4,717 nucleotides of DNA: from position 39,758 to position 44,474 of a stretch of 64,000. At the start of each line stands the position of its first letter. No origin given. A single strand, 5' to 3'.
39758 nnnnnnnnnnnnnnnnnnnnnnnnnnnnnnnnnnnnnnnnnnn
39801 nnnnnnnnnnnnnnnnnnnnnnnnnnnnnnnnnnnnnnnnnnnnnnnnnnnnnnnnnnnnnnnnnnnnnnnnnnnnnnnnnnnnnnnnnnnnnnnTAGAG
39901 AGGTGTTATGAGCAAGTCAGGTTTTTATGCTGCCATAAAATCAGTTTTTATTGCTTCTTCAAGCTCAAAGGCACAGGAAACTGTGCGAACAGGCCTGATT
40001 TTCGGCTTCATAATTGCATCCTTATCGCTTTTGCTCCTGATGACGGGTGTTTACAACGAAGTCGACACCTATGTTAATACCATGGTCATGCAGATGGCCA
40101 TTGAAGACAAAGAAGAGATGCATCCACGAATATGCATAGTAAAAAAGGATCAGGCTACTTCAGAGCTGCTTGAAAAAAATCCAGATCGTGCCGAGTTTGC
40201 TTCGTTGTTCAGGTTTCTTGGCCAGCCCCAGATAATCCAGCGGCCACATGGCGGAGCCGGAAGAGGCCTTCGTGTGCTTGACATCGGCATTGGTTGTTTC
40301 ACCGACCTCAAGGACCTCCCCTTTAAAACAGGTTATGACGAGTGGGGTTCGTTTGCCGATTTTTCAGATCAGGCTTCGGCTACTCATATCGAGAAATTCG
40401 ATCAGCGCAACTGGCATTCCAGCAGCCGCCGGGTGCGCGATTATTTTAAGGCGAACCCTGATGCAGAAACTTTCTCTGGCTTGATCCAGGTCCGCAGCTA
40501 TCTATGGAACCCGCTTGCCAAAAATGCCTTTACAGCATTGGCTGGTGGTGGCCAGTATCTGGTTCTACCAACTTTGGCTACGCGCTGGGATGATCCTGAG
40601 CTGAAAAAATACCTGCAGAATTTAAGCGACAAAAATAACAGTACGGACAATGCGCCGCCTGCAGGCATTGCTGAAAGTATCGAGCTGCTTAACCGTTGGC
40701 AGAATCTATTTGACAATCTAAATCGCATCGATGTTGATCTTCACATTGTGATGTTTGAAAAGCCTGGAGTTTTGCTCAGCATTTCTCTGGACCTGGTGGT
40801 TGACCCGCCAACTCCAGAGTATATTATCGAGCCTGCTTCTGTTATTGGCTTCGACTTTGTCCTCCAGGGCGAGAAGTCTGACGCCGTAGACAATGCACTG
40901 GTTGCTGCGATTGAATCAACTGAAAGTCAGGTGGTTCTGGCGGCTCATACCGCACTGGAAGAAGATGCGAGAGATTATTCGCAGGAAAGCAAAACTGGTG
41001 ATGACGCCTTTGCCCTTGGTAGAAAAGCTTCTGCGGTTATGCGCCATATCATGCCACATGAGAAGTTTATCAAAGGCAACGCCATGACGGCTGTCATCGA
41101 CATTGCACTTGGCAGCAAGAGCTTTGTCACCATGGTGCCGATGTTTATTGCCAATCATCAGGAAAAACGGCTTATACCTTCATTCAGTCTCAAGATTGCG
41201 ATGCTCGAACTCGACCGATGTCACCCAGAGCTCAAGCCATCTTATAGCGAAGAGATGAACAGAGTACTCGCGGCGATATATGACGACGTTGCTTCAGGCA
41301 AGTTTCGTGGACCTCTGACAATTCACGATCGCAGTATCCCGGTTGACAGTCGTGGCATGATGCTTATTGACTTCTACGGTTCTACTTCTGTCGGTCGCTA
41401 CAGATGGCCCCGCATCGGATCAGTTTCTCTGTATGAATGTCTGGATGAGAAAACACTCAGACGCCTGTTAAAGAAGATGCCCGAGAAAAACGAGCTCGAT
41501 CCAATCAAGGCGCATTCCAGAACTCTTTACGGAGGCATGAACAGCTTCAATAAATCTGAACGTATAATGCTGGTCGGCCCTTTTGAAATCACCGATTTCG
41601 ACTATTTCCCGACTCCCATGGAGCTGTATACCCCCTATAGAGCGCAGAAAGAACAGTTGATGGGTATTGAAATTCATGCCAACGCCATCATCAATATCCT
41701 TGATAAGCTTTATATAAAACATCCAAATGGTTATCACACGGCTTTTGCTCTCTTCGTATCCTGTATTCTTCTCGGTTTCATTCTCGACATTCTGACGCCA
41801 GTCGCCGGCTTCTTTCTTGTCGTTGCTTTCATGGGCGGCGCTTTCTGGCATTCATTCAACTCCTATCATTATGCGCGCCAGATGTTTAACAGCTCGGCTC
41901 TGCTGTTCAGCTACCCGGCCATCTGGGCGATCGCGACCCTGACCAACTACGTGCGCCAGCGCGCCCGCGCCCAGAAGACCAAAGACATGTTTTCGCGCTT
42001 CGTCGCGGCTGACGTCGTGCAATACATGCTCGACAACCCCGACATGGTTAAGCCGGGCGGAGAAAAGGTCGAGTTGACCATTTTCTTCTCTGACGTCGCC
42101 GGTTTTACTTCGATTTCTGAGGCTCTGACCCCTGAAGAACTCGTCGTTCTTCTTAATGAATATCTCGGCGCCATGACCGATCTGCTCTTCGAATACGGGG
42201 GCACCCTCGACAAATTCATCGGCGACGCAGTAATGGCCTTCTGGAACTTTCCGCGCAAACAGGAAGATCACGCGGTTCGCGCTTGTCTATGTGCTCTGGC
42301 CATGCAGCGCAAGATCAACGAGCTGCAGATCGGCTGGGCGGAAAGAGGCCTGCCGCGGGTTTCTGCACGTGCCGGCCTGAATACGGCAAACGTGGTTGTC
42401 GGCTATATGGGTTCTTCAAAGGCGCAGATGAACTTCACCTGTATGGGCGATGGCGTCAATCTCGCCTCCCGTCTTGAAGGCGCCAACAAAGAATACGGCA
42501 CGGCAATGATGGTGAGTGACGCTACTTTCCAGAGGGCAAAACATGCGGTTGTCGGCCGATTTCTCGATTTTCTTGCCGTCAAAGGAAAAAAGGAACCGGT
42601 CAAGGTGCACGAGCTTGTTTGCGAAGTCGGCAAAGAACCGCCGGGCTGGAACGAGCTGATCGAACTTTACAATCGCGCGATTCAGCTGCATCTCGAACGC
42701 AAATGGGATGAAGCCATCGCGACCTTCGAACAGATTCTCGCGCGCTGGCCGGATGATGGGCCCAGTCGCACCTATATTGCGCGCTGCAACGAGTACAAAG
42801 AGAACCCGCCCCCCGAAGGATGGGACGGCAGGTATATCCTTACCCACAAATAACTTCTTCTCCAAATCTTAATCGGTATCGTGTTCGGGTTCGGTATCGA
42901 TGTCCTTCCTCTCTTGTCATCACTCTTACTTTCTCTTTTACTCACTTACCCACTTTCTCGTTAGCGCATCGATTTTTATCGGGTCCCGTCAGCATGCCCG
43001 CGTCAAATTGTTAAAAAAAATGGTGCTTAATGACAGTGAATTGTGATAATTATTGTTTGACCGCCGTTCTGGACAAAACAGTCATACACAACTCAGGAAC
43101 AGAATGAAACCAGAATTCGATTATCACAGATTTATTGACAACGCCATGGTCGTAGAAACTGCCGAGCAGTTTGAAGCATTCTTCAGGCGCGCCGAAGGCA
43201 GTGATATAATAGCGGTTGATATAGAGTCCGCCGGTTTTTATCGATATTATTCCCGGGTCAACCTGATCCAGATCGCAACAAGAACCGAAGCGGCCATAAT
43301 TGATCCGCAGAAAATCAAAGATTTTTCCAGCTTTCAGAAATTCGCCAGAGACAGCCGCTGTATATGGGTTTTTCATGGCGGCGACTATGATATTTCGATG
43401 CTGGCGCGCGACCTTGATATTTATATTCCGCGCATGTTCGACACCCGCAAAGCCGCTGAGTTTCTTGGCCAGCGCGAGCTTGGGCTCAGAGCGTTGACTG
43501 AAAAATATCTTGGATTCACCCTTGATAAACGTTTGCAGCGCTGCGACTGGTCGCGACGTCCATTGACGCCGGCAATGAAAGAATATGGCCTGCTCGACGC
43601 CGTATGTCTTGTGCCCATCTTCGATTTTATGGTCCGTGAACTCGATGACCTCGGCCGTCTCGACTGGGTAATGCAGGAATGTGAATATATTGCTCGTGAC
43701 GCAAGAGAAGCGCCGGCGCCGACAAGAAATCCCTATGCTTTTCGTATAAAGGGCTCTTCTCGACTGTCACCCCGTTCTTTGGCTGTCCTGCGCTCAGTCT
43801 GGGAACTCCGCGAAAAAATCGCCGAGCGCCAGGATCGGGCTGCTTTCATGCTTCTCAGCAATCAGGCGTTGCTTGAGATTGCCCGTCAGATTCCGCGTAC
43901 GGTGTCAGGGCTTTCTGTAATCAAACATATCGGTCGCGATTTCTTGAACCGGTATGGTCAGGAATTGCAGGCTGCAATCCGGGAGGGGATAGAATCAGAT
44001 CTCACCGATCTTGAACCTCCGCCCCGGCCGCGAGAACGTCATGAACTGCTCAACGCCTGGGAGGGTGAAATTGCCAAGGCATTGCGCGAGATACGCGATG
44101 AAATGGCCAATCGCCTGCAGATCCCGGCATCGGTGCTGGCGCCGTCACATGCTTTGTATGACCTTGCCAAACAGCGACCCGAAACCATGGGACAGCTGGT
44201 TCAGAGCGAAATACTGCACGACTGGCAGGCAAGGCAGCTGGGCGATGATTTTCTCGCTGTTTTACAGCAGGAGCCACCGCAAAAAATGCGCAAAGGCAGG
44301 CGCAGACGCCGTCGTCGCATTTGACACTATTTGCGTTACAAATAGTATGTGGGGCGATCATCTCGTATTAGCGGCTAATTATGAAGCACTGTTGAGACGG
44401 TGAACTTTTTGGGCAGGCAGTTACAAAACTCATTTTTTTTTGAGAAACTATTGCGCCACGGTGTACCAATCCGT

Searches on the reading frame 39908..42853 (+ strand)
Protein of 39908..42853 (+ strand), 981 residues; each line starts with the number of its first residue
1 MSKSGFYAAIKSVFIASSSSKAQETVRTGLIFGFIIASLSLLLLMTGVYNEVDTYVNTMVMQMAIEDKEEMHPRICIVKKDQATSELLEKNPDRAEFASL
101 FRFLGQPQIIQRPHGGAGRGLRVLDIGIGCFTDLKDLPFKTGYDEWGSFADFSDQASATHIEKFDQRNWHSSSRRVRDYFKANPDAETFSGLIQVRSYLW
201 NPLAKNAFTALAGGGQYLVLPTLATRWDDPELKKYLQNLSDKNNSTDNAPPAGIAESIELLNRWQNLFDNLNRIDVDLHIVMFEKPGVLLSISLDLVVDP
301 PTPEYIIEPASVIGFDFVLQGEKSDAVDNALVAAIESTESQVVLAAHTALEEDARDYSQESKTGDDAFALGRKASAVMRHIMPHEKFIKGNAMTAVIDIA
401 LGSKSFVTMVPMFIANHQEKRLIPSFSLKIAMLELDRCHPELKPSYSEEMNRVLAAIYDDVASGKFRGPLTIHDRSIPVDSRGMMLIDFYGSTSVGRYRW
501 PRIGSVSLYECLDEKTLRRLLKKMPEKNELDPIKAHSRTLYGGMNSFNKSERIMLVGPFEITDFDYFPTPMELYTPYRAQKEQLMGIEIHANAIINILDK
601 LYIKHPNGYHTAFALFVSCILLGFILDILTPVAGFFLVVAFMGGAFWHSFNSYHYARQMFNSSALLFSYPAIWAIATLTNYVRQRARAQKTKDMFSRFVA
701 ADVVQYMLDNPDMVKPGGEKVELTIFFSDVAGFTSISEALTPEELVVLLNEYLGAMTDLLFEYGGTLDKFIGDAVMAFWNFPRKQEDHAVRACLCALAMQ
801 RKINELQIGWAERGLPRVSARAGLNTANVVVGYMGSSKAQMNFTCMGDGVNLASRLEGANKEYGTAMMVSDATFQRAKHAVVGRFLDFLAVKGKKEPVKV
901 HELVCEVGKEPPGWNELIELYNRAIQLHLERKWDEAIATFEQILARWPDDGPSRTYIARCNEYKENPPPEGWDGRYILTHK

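Call 67: search_protein_families(library=pfam, proteins=[window:39908-42853:+], max_evalue=0.0001)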
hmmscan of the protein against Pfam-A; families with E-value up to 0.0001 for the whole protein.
window:39908-42853:+ (981 aa): 2 families
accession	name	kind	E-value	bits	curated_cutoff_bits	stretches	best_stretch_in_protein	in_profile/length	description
PF00211.25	Guanylate_cyc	-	2.9e-20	73.1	21.9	1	722-896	8-175/183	Adenylate and Guanylate cyclase catalytic domain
PF05226.16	CHASE2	-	3.1e-17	63.4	26.3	1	310-618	69-251/257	CHASE2 domain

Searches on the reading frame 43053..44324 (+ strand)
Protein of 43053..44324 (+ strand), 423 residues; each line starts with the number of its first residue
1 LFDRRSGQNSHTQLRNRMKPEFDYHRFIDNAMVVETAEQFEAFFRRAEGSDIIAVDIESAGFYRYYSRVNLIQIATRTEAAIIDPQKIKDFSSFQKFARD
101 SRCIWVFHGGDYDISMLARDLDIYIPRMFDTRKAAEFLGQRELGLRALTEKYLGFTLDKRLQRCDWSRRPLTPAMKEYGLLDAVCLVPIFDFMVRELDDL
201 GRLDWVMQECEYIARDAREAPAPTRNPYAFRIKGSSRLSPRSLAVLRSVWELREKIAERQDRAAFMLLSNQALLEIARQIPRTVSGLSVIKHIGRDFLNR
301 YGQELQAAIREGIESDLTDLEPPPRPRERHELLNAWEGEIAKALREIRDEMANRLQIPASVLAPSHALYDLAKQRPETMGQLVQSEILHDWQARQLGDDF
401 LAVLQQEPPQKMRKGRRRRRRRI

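Call 67: search_protein_families(library=pfam, proteins=[window:43053-44324:+], max_evalue=0.0001)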
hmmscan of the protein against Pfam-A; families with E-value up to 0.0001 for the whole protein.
window:43053-44324:+ (423 aa): 2 families
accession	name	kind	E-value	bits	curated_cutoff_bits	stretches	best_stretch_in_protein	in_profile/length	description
PF01612.26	DNA_pol_A_exo1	-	5.3e-39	134.2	23.6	1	33-197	3-172/173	3'-5' exonuclease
PF00570.28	HRDC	-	7.5e-30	103.1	23.8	2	243-309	2-68/68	HRDC domain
